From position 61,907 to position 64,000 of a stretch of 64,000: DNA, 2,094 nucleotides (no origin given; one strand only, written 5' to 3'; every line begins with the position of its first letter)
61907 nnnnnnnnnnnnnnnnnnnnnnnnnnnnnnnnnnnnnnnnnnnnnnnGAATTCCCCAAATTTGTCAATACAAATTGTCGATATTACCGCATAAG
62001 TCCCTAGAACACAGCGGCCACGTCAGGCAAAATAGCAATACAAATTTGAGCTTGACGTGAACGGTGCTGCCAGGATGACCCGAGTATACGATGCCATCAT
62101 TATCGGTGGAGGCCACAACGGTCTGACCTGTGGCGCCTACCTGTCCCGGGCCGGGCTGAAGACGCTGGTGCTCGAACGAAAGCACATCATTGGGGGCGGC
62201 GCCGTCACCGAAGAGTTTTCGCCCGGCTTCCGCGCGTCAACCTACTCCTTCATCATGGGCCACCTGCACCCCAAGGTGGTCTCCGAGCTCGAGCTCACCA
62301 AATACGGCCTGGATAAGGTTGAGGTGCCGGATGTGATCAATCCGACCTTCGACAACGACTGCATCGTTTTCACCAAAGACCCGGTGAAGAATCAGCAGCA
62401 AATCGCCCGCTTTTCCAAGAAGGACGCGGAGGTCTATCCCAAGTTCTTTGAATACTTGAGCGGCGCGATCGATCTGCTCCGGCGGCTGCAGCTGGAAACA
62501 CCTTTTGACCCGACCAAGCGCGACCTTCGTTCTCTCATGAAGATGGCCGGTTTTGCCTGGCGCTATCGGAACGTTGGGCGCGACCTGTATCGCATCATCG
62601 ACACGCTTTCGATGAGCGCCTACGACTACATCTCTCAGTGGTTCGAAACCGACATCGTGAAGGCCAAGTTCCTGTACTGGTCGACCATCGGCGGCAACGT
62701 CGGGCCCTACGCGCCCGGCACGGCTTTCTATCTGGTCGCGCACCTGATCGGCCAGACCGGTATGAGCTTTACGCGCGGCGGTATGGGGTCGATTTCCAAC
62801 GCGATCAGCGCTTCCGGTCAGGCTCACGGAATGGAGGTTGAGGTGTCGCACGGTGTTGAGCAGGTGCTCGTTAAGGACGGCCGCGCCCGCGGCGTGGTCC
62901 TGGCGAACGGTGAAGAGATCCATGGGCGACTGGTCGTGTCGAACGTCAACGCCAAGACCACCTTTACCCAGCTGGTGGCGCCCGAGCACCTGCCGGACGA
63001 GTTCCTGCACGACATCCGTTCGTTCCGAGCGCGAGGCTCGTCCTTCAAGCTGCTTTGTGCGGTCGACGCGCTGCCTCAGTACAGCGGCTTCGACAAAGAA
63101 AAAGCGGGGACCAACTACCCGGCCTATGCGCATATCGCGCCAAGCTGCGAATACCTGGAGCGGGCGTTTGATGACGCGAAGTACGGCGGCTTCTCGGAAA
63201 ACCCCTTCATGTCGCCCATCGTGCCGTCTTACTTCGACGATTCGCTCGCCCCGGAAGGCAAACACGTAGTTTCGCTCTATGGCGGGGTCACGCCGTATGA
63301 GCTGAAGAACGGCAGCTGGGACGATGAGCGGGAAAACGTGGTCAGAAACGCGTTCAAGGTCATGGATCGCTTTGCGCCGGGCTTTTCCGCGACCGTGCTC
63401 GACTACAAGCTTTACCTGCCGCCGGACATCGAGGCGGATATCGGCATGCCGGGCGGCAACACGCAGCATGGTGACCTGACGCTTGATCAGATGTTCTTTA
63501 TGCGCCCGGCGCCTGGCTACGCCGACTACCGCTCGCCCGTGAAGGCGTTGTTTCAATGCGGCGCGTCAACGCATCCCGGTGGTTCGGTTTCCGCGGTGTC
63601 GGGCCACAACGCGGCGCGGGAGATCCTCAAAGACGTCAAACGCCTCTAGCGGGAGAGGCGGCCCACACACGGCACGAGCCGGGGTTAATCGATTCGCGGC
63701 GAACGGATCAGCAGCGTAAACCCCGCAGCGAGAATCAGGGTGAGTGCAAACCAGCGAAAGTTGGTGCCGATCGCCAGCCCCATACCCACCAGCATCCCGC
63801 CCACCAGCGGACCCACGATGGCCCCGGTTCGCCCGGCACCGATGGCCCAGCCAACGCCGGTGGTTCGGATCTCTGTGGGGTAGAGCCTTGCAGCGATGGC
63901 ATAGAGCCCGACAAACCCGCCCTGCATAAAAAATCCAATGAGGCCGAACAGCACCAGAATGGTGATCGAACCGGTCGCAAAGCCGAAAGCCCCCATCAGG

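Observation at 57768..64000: TBDR / two-subunit aconitase X / CrtI-like oxidoreductase / MFS cluster: a candidate uncharacterised catabolic pathway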

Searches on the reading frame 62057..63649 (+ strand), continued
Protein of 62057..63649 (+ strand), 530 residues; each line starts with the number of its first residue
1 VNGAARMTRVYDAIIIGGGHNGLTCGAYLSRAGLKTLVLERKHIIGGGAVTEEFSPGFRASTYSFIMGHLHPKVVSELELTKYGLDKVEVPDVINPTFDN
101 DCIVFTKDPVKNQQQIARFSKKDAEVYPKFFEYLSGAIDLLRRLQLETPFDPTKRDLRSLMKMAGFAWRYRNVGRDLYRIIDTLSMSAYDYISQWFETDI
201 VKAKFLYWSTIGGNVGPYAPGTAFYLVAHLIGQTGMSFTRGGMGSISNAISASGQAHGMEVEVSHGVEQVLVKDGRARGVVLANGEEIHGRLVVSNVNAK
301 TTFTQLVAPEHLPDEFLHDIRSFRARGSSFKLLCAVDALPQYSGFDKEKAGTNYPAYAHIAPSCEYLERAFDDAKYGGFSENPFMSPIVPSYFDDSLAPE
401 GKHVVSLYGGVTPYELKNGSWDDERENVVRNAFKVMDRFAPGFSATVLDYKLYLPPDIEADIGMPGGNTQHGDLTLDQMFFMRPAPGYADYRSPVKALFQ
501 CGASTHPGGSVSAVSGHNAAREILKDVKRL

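Call 73: find_encoding_contigs(protein=P0205, flank=9000, max_places=1)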
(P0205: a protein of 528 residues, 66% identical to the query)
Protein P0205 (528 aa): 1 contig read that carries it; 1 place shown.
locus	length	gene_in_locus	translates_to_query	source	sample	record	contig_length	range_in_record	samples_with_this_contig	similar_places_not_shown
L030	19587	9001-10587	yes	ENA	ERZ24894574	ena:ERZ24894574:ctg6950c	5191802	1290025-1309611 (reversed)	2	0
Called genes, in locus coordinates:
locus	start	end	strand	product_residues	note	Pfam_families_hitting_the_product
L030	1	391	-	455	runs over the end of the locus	PF01571:GCV_T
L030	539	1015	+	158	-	PF14588:YjgF_endoribonc, PF01042:Ribonuc_L-PSP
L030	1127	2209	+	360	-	-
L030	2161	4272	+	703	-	PF02629:CoA_binding (weak), PF13380:CoA_binding_2, PF13607:Succ_CoA_lig, PF13549:ATP-grasp_5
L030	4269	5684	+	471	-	PF00171:Aldedh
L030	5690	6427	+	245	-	PF00106:adh_short, PF08659:KR (weak), PF13561:adh_short_C2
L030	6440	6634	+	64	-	PF14552:Tautomerase_2 (weak), PF01361:Tautomerase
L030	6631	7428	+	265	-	PF00378:ECH_1, PF16113:ECH_2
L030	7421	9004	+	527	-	PF00890:FAD_binding_2 (faint), PF01266:DAO (weak), PF01946:Thi4 (weak), PF07992:Pyr_redox_2 (faint), PF12831:FAD_oxidored (faint), PF13450:NAD_binding_8, PF01593:Amino_oxidase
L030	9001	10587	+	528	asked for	PF00070:Pyr_redox (faint), PF00890:FAD_binding_2 (faint), PF01266:DAO, PF07992:Pyr_redox_2 (faint), PF12831:FAD_oxidored (weak), PF13450:NAD_binding_8, PF01593:Amino_oxidase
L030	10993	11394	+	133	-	PF12706:Lactamase_B_2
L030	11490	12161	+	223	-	PF00857:Isochorismatase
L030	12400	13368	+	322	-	-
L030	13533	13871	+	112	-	PF13560:HTH_31, PF01381:HTH_3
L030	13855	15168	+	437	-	PF13657:Couple_hipA, PF07804:HipA_C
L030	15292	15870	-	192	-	-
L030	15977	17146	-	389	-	PF01494:FAD_binding_3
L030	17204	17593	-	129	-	PF02627:CMD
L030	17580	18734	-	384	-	PF00355:Rieske, PF00848:Ring_hydroxyl_A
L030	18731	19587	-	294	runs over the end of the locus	PF01418:HTH_6, PF01380:SIS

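Call 75: search_protein_families(library=ncbifam, proteins=[L028:3767-5839:+, L028:8216-9004:+, L028:2361-3770:+, L028:1882-2358:+, L028:5836-7254:+, L028:8023-8223:+, L028:433-1797:-, L029:8207-9004:+, L030:6631-7428:+, L029:2957-5020:+], max_evalue=1e-8)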
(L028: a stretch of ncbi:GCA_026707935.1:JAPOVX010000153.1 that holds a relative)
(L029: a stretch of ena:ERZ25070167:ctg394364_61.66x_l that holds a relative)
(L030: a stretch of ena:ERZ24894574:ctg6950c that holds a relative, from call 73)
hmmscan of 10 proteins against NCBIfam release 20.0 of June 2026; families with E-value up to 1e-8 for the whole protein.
L028:3767-5839:+ (690 aa): 6 families
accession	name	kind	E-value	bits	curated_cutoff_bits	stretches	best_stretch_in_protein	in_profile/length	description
TIGR02717.1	AcCoA-syn-alpha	equivalog_domain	1.5e-91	307.3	567.15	1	12-464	1-445/447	acetate--CoA ligase alpha subunit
NF045494.1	AcCoALig_Archglob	equivalog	6e-84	282.7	1200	2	10-369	216-564/665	acetate--CoA ligase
NF045493.1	HydDutCoALig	equivalog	1.2e-82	278.6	1300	2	15-369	6-354/698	4-hydroxybutyrate--CoA ligase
NF045492.1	HydPropCoALig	equivalog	2.8e-76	257.3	1300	2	8-371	244-603/700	3-hydroxypropionate--CoA ligase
NF004230.0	PRK05678.1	equivalog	6.1e-12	45.3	336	1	60-275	48-251/291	succinate--CoA ligase subunit alpha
TIGR01019.1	sucCoAalpha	subfamily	2.3e-10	40.3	353.2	1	60-276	46-250/286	succinate--CoA ligase subunit alpha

L028:8216-9004:+ (262 aa): 72 families (the best 25 are shown)
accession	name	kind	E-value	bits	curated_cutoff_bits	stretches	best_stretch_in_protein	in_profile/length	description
NF051848.1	EnCoAHydtEchA19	equivalog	3.4e-71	239.8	400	1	9-261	7-257/258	enoyl-CoA hydratase EchA19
NF006007.0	PRK08138.1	subfamily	4.6e-60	203.2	355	1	13-261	19-260/261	enoyl-CoA hydratase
NF005864.0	PRK07799.1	equivalog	3e-57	193.8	316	1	10-261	16-265/266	crotonase/enoyl-CoA hydratase family protein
NF007239.0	PRK09674.1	equivalog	3.7e-57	193.7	371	1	14-261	16-256/257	2,3-dehydroadipyl-CoA hydratase PaaF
NF004517.0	PRK05862.1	equivalog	3.9e-57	193.7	396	1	10-260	12-255/257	enoyl-CoA hydratase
NF046063.1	oxepin_alt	equivalog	7e-57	192.8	300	1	9-258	7-254/254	oxepin-CoA hydrolase, alternative type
NF005700.0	PRK07511.1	subfamily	1.4e-55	188.7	274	1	9-260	10-259/260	enoyl-CoA hydratase family protein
NF006100.0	PRK08252.1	subfamily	1.4e-55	188.6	282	1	10-262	11-254/254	crotonase/enoyl-CoA hydratase family protein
NF005802.0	PRK07657.1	equivalog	1e-54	185.8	363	1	11-262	13-260/260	enoyl-CoA hydratase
NF006699.0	PRK09245.1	subfamily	8.6e-53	179.3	354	1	9-261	10-265/266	crotonase/enoyl-CoA hydratase family protein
NF042430.2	EnCoAhydt_DpgD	equivalog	2.9e-52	177.7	400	1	12-261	7-257/258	enoyl-CoA-hydratase DpgD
NF004475.0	PRK05809.1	subfamily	4.3e-52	177.2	394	1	9-261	11-259/260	short-chain-enoyl-CoA hydratase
NF004840.0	PRK06190.1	equivalog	3.1e-51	174.5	253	1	13-235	15-232/260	enoyl-CoA hydratase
NF005803.0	PRK07658.1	equivalog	2.2e-50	171.4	313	1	9-261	9-256/257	enoyl-CoA hydratase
NF006566.0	PRK09076.1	subfamily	3.5e-49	167.8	286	1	8-260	11-258/260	enoyl-CoA hydratase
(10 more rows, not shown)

L028:2361-3770:+ (469 aa): 0 families

L028:1882-2358:+ (158 aa): 0 families

L028:5836-7254:+ (472 aa): 40 families (the best 25 are shown)
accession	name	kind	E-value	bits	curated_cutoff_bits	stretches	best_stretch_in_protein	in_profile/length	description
TIGR02299.1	HpaE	equivalog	5.2e-118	394.7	638.35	1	6-471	3-478/488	5-carboxymethyl-2-hydroxymuconate semialdehyde dehydrogenase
TIGR01804.1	BADH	equivalog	6.6e-114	381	668.6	1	11-465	5-467/467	betaine-aldehyde dehydrogenase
NF010000.0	PRK13473.1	subfamily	3.1e-112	375.6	615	1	6-470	5-473/475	aminobutyraldehyde dehydrogenase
TIGR03216.1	OH_muco_semi_DH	equivalog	1.7e-109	366.6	693.25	1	6-469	3-479/481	2-hydroxymuconic semialdehyde dehydrogenase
NF009725.0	PRK13252.1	equivalog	1.5e-108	363.4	593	1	6-469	9-479/488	betaine-aldehyde dehydrogenase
NF007352.0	PRK09847.1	equivalog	7.1e-98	328.3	850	1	18-470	35-492/495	aldehyde dehydrogenase PuuC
NF045735.1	PaDhStyDPseudo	equivalog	7.6e-97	324.9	850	1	7-470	6-482/483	phenylacetaldehyde dehydrogenase StyD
NF045736.1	PaDhStyDRhodo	equivalog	2.2e-96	323.3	800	1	16-468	16-476/479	phenylacetaldehyde dehydrogenase StyD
TIGR01780.1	SSADH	subfamily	8.5e-94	315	646.35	1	24-465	3-448/448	succinate-semialdehyde dehydrogenase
TIGR04284.1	aldehy_Rv0768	hypoth_equivalog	2.4e-93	313.7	775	1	7-466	4-475/480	aldehyde dehydrogenase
NF006916.0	PRK09407.1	equivalog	5.6e-89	299.1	521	1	11-468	27-491/526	succinic semialdehyde dehydrogenase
NF052305.1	DioxValDhHalo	equivalog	2.6e-87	293.7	750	1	6-467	7-479/483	2,5-dioxovalerate dehydrogenase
NF007497.0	PRK10090.1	equivalog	3e-85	286.8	500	1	6-467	9-475/480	aldehyde dehydrogenase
NF050026.1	AcaldDHExaC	equivalog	1.9e-83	280.8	900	1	6-471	18-495/503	acetaldehyde dehydrogenase ExaC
TIGR03374.1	ABALDH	equivalog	2.7e-83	280.4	909.3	1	7-465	5-467/472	aminobutyraldehyde dehydrogenase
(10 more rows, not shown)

L028:8023-8223:+ (66 aa): 4 families
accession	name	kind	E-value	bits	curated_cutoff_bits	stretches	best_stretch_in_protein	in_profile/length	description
TIGR00013.1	taut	subfamily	1.4e-15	57.1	56.9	1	1-58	1-59/64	2-hydroxymuconate tautomerase family protein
NF002524.0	PRK01964.1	equivalog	1.8e-15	56.7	86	1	1-58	1-58/64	4-oxalocrotonate tautomerase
NF002571.1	PRK02220.1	equivalog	1.4e-13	50.6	55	1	1-56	1-56/61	2-hydroxymuconate tautomerase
NF001966.0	PRK00745.1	equivalog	2.8e-11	43.2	80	1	1-56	1-56/62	4-oxalocrotonate tautomerase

L028:433-1797:- (454 aa): 6 families
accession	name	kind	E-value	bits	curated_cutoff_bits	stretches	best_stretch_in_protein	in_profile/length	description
NF047633.1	SyrngDmethDesA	equivalog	2.8e-172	573.3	800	1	6-452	2-451/453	syringate O-demethylase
NF047885.1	VanMgalDeMLigM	equivalog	5.5e-164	546.4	580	1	6-453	1-454/461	vanillate/3-O-methylgallate O-demethylase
NF001567.0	PRK00389.1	subfamily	2e-22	79.6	300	1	28-228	25-216/359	glycine cleavage system aminomethyltransferase GcvT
TIGR01372.1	soxA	subfamily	3.1e-13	48.4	1164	1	40-250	647-857/996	sarcosine oxidase subunit alpha family protein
TIGR00528.1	gcvT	equivalog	1.1e-12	47.6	235.85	1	28-226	23-213/362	glycine cleavage system aminomethyltransferase GcvT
NF053776.1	TmaoDeMthMsil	equivalog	1.8e-11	43.3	1100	0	42-249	421-628/763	trimethylamine N-oxide demethylase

L029:8207-9004:+ (265 aa): 71 families (the best 25 are shown)
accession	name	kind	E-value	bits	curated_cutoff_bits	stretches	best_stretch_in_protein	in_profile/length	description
NF051848.1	EnCoAHydtEchA19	equivalog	1.4e-73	247.7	400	1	7-264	2-257/258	enoyl-CoA hydratase EchA19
NF005864.0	PRK07799.1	equivalog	2.4e-62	210.5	316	1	5-264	8-265/266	crotonase/enoyl-CoA hydratase family protein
NF006100.0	PRK08252.1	subfamily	3.7e-59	200.4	282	1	5-265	3-254/254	crotonase/enoyl-CoA hydratase family protein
NF005700.0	PRK07511.1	subfamily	4.5e-57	193.6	274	1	5-263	3-259/260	enoyl-CoA hydratase family protein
NF005802.0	PRK07657.1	equivalog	3.3e-55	187.4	363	1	15-265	14-260/260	enoyl-CoA hydratase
NF046063.1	oxepin_alt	equivalog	1.6e-54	185.1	300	1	8-261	3-254/254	oxepin-CoA hydrolase, alternative type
NF006007.0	PRK08138.1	subfamily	1.2e-53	182.1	355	1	13-264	16-260/261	enoyl-CoA hydratase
NF004517.0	PRK05862.1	equivalog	4.2e-53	180.5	396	1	4-263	3-255/257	enoyl-CoA hydratase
NF007239.0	PRK09674.1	equivalog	7.7e-52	176.3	371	1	6-264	5-256/257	2,3-dehydroadipyl-CoA hydratase PaaF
NF004475.0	PRK05809.1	subfamily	9.2e-51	172.8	394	1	3-263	2-258/260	short-chain-enoyl-CoA hydratase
NF004840.0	PRK06190.1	equivalog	2.2e-49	168.4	253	1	6-238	5-232/260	enoyl-CoA hydratase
NF004781.0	PRK06127.1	subfamily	3.2e-48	164.7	291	1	6-264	12-268/269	enoyl-CoA hydratase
NF006699.0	PRK09245.1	subfamily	4e-48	164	354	1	6-264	4-265/266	crotonase/enoyl-CoA hydratase family protein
NF042430.2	EnCoAhydt_DpgD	equivalog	4.3e-48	164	400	1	11-264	3-257/258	enoyl-CoA-hydratase DpgD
NF006566.0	PRK09076.1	subfamily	7.4e-47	160.1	286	1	5-263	5-258/260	enoyl-CoA hydratase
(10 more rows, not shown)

L030:6631-7428:+ (265 aa): 72 families (the best 25 are shown)
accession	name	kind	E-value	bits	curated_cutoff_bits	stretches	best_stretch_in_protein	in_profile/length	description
NF051848.1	EnCoAHydtEchA19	equivalog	3.4e-71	239.8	400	1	15-264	10-257/258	enoyl-CoA hydratase EchA19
NF005864.0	PRK07799.1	equivalog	3.5e-60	203.4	316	1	15-264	18-265/266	crotonase/enoyl-CoA hydratase family protein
NF006100.0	PRK08252.1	subfamily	7.2e-57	192.9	282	1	6-265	4-254/254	crotonase/enoyl-CoA hydratase family protein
NF006007.0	PRK08138.1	subfamily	2.9e-55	187.4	355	1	12-264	15-260/261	enoyl-CoA hydratase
NF007239.0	PRK09674.1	equivalog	2.8e-54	184.3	371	1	11-264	10-256/257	2,3-dehydroadipyl-CoA hydratase PaaF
NF004517.0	PRK05862.1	equivalog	5.9e-54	183.3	396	1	4-263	3-255/257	enoyl-CoA hydratase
NF005700.0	PRK07511.1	subfamily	7.6e-54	183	274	1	14-263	12-259/260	enoyl-CoA hydratase family protein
NF046063.1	oxepin_alt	equivalog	1.5e-53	181.9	300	1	17-261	12-254/254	oxepin-CoA hydrolase, alternative type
NF005802.0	PRK07657.1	equivalog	2.8e-53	181.1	363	1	15-265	14-260/260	enoyl-CoA hydratase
NF042430.2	EnCoAhydt_DpgD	equivalog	7.7e-50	169.7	400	1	17-264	9-257/258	enoyl-CoA-hydratase DpgD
NF004840.0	PRK06190.1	equivalog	9.7e-50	169.6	253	1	12-232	11-226/260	enoyl-CoA hydratase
NF004475.0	PRK05809.1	subfamily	1.9e-49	168.5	394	1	5-264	4-259/260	short-chain-enoyl-CoA hydratase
NF004781.0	PRK06127.1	subfamily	2.4e-48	165.2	291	1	6-264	12-268/269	enoyl-CoA hydratase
NF006699.0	PRK09245.1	subfamily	1.3e-47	162.3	354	1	16-264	14-265/266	crotonase/enoyl-CoA hydratase family protein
NF006566.0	PRK09076.1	subfamily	9.4e-46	156.5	286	1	15-263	15-258/260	enoyl-CoA hydratase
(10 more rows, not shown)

L029:2957-5020:+ (687 aa): 6 families
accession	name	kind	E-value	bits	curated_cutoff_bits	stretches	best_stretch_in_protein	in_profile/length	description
TIGR02717.1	AcCoA-syn-alpha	equivalog_domain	4.3e-93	312.4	567.15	1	13-464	2-445/447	acetate--CoA ligase alpha subunit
NF045494.1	AcCoALig_Archglob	equivalog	3.6e-88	296.6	1200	2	11-464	217-661/665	acetate--CoA ligase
NF045493.1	HydDutCoALig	equivalog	1.8e-87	294.5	1300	2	15-369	6-354/698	4-hydroxybutyrate--CoA ligase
NF045492.1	HydPropCoALig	equivalog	8.8e-82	275.5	1300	2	9-374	245-606/700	3-hydroxypropionate--CoA ligase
NF004230.0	PRK05678.1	equivalog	4.1e-14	52.5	336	1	61-266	49-243/291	succinate--CoA ligase subunit alpha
TIGR01019.1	sucCoAalpha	subfamily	1.8e-11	44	353.2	1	60-265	46-240/286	succinate--CoA ligase subunit alpha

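Call 78: find_related_loci(query=A1, collection=metagenome_contigs, flank=10000)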
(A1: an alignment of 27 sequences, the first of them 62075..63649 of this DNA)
Query A1 (524 aa) in metagenome_contigs; peptide patterns used: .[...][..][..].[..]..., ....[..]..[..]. (x = any residue, [..] = any of these).
600 stretches matched a pattern (row limit reached: there are more); 576 encode a relative of the query (tblastn E <= 1e-3); the best 80 are kept; 80 distinct loci.
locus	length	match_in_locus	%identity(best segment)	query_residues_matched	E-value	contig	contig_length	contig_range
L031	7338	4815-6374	67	2-522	0e+0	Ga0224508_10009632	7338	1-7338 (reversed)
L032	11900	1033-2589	58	5-523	0e+0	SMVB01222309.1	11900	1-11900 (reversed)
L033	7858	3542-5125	53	1-524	0e+0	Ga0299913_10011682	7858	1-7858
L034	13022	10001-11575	50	4-524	1e-179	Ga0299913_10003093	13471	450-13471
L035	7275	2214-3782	46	1-519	3e-158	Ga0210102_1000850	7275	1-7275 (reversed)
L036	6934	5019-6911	43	4-521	8e-142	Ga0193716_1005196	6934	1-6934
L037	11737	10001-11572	43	1-517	1e-140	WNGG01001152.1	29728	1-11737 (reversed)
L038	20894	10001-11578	43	1-522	6e-139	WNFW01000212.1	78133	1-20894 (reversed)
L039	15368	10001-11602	42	1-524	2e-138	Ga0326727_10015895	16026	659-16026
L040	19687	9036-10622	42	1-520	3e-135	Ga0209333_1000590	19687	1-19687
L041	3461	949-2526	40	2-523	7e-140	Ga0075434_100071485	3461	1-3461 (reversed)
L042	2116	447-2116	43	1-523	7e-142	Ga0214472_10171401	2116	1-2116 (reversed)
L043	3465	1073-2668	40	1-522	8e-137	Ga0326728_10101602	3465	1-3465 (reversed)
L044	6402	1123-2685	42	5-520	3e-132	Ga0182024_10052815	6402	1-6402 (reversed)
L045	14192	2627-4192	40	5-522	1e-131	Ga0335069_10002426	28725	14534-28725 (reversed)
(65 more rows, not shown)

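Call 80: find_encoding_contigs(protein=P0153, flank=10000, max_places=2)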
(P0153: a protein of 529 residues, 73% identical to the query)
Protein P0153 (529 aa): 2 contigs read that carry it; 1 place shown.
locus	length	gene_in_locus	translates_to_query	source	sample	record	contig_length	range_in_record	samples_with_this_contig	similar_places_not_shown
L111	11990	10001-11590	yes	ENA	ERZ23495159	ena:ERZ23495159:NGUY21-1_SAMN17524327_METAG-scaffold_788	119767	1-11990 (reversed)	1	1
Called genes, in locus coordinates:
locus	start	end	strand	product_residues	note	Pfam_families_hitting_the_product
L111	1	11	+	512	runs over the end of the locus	PF00884:Sulfatase, PF01663:Phosphodiest (faint), PF16347:SGSH_C (weak)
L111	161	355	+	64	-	PF14552:Tautomerase_2 (weak), PF01361:Tautomerase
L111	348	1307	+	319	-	-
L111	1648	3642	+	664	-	PF01970:TctA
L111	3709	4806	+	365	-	-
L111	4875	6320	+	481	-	-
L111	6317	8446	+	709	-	PF02629:CoA_binding, PF13380:CoA_binding_2, PF13607:Succ_CoA_lig, PF13549:ATP-grasp_5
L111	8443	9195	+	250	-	PF00106:adh_short, PF08659:KR, PF13561:adh_short_C2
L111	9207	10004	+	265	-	PF00378:ECH_1, PF16113:ECH_2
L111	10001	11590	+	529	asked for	PF00890:FAD_binding_2 (faint), PF01266:DAO (weak), PF01946:Thi4 (weak), PF13450:NAD_binding_8, PF01593:Amino_oxidase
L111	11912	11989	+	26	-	?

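Call 82: search_solved_structures(query=L028:2361-3770:+, max_evalue=1)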
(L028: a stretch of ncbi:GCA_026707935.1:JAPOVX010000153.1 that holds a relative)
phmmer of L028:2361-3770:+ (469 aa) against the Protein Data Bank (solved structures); distinct sequences matched with E-value up to 1: 2.
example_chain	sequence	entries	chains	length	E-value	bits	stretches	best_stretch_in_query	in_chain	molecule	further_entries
8egw_B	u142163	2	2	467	0.16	14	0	263-326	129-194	Protocadherin Fat 4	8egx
1g73_A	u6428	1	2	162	0.57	12.2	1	182-232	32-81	SECOND MITOCHONDRIA-DERIVED ACTIVATOR OF CASPASES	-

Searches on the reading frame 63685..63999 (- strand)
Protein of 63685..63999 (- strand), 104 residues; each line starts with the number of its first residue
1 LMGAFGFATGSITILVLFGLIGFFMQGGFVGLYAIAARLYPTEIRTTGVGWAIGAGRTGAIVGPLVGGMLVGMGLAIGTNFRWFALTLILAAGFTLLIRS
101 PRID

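Call 8: search_protein_families(library=pfam, proteins=[window:63685-63999:-], max_evalue=0.01)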
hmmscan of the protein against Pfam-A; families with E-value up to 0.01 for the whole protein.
window:63685-63999:- (104 aa): 1 family
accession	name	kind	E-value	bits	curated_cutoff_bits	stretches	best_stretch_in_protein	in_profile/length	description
PF07690.21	MFS_1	-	5.5e-06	26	33.4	1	5-95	80-164/347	Major Facilitator Superfamily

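Call 9: search_protein_families(library=ncbifam, proteins=[window:63685-63999:-], max_evalue=0.01)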
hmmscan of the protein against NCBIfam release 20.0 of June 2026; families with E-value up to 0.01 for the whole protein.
window:63685-63999:- (104 aa): 6 families
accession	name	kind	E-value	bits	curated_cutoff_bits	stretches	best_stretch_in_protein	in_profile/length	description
TIGR00895.1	2A0115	subfamily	4.4e-16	58.8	418.55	1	11-71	338-398/398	aromatic acid/H+ symport family MFS transporter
NF008586.0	PRK11551.1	equivalog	6.1e-15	55.1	410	1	6-92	303-389/406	3-(3-hydroxy-phenyl)propionate transporter MhpT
NF053517.1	HbztTptrPcaK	equivalog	5.7e-10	38.7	770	1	6-80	335-410/437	4-hydroxybenzoate transporter PcaK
TIGR00898.1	2A0119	subfamily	3e-06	26.3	550.75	1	13-97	414-494/506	cation transport protein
TIGR01299.1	synapt_SV2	subfamily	0.0022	15.9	637.3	1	12-87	652-724/742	synaptic vesicle protein SV2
TIGR00880.1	2_A_01_02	superfamily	0.0094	16.1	131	0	11-96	50-131/141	multidrug resistance protein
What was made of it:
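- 63685..64000 (-): 3' end (last 104 codons) of an MFS transporter gene of the aromatic acid/H+ symporter type. The gene continues beyond the window. TIGR00895 E=4e-16 and MhpT/PcaK models (call 9).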
